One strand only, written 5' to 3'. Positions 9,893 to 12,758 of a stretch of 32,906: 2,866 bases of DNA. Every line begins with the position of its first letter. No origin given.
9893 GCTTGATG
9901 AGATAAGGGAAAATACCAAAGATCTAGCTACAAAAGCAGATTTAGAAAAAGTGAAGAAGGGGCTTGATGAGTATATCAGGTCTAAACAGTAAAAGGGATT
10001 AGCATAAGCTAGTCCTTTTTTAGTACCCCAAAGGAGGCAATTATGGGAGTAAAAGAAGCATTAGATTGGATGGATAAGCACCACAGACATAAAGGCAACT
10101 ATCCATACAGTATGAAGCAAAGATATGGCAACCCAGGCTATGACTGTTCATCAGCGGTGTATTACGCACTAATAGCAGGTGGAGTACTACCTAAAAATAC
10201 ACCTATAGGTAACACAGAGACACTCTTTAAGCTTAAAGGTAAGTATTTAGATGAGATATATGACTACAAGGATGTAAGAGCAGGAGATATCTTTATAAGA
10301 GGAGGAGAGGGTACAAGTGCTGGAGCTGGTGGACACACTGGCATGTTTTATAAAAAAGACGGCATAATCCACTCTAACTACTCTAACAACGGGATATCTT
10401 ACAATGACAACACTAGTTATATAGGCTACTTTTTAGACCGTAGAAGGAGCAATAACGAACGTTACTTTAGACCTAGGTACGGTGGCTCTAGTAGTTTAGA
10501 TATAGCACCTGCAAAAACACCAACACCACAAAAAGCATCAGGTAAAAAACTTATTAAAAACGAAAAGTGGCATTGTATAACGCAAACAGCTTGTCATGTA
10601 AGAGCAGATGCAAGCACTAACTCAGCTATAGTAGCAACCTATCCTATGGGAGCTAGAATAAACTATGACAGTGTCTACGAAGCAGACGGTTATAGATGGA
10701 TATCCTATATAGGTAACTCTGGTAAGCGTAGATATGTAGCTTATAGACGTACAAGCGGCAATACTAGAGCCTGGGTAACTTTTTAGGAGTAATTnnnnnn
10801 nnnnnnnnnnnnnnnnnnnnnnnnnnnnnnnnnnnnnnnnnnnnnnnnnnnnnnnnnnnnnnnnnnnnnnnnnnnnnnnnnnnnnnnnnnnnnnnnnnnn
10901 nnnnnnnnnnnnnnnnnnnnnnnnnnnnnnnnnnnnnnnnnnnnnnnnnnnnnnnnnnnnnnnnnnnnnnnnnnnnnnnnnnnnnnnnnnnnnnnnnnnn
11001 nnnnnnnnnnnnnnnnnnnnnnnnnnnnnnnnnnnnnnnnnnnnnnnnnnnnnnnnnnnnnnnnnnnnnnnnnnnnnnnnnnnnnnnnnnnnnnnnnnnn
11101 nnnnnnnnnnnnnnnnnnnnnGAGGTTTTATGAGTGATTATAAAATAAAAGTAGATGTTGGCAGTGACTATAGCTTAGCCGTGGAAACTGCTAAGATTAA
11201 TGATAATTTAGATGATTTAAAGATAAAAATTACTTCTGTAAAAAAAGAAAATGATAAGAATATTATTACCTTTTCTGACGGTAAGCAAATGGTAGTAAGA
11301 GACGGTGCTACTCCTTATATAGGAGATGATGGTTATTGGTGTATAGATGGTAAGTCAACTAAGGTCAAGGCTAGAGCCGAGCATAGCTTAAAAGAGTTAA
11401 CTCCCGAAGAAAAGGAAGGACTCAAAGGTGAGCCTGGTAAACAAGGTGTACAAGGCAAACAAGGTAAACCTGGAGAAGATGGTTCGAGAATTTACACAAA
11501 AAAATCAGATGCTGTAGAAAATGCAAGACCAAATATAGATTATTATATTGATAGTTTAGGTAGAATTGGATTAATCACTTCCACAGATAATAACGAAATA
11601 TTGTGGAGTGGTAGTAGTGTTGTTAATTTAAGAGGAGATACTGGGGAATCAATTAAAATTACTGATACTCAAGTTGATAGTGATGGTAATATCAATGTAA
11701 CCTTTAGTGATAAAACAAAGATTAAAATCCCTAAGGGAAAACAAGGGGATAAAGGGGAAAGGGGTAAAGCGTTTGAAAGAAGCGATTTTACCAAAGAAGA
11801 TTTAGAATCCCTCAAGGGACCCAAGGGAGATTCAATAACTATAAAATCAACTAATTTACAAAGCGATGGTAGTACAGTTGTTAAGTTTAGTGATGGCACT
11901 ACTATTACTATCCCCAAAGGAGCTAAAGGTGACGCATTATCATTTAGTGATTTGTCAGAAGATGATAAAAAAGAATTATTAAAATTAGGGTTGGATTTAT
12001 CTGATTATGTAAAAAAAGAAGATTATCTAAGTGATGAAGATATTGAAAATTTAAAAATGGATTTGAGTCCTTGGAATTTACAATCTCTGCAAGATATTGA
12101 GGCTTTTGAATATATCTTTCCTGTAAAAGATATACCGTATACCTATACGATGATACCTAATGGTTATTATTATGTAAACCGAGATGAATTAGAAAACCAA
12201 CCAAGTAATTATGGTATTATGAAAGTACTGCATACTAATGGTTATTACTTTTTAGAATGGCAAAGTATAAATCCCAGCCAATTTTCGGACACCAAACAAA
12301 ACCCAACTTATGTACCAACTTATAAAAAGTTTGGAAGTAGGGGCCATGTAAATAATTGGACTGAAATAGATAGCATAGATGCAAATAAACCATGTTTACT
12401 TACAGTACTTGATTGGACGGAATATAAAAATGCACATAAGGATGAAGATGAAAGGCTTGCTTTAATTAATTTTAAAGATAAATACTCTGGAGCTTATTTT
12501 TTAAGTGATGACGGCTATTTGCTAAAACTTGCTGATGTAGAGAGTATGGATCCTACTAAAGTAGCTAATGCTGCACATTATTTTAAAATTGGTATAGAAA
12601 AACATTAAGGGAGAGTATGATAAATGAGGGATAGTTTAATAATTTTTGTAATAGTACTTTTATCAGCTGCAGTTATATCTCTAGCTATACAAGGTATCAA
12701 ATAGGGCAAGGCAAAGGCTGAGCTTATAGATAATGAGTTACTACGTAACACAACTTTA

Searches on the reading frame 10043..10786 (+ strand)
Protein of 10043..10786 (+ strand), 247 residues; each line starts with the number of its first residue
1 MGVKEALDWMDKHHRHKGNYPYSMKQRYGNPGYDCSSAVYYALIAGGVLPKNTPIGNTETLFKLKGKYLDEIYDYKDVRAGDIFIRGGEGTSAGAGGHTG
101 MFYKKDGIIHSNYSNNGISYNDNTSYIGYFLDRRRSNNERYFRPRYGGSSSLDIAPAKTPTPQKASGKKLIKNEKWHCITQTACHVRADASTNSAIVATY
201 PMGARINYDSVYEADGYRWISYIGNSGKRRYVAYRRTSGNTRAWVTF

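Call 11: search_protein_families(library=phrogs, proteins=[window:10043-10786:+], max_evalue=0.01)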
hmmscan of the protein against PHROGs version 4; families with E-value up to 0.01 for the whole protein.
window:10043-10786:+ (247 aa): 10 families
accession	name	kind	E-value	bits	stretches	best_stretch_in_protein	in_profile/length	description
phrog_998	-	lysis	9.4e-29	101.9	1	5-143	6-143/246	endolysin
phrog_35693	-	unknown function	5.4e-27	95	1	14-127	12-121/858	-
phrog_3861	-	lysis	5.2e-23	82.7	1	4-122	6-123/455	amidase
phrog_1309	-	lysis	1.4e-19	71.8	1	76-243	237-402/410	endolysin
phrog_13463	-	lysis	7.4e-17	62.9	2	18-119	18-123/318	endolysin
phrog_5404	-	lysis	2.5e-12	48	1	183-234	28-79/98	endolysin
phrog_833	-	lysis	4.9e-11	43.9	1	156-244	192-290/294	endolysin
phrog_489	-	lysis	5.9e-06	26.4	1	163-236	361-437/459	endolysin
phrog_635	-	lysis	0.00011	22.3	1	177-241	388-452/463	endolysin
phrog_329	-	tail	0.00026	20.3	1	18-168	546-684/949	minor tail protein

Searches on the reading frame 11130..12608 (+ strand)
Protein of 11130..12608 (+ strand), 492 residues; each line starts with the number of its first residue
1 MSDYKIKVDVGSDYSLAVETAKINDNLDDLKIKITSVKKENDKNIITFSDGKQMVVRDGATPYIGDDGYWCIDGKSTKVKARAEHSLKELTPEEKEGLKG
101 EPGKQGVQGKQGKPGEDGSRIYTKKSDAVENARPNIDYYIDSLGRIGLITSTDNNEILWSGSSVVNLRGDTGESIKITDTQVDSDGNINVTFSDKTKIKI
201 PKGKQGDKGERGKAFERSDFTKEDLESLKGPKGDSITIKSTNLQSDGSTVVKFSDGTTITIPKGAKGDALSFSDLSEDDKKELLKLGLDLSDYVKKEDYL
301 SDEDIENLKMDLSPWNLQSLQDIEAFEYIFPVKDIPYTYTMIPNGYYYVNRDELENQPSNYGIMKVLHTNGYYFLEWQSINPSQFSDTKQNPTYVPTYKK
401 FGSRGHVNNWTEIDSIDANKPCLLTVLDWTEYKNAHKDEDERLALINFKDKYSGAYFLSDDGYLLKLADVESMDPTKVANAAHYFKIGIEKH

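Call 11: search_protein_families(library=phrogs, proteins=[window:11130-12608:+], max_evalue=0.01)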
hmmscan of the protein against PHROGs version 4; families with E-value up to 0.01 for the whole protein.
window:11130-12608:+ (492 aa): 16 families
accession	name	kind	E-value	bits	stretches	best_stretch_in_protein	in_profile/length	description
phrog_28074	-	unknown function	3.5e-20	73.3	1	100-268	254-429/553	-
phrog_29134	-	tail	9.9e-19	68.9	2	229-297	95-165/191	tail protein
phrog_32779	-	unknown function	2.6e-10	40.5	1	182-239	272-327/555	-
phrog_6049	-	tail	2.7e-06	28.1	1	100-309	59-238/337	tail fiber protein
phrog_16032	-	unknown function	3e-06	27.9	1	27-143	99-211/331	-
phrog_32409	-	tail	4.9e-06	26.1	1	198-264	225-293/884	tail fiber protein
phrog_819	-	tail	2.8e-05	23.5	1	96-271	653-754/1024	tail protein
phrog_1806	-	tail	9.3e-05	22.8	0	96-119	141-164/276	collagen like minor tail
phrog_4120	-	tail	0.00026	21.1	1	103-214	48-172/360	minor tail protein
phrog_3904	-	tail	0.00081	18.7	1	41-121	747-813/1086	tail fiber protein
phrog_8745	-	tail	0.0017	16.6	1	92-268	1420-1516/1803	tail fiber protein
phrog_25979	-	unknown function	0.0022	17.8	1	57-126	209-277/521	-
phrog_14726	-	tail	0.0036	17.1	0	51-119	149-217/537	tail fiber protein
phrog_18350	-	tail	0.0059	17.3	1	96-120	177-201/253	tail fiber protein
phrog_5073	-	tail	0.0076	16.3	0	95-246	140-215/519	tail fiber protein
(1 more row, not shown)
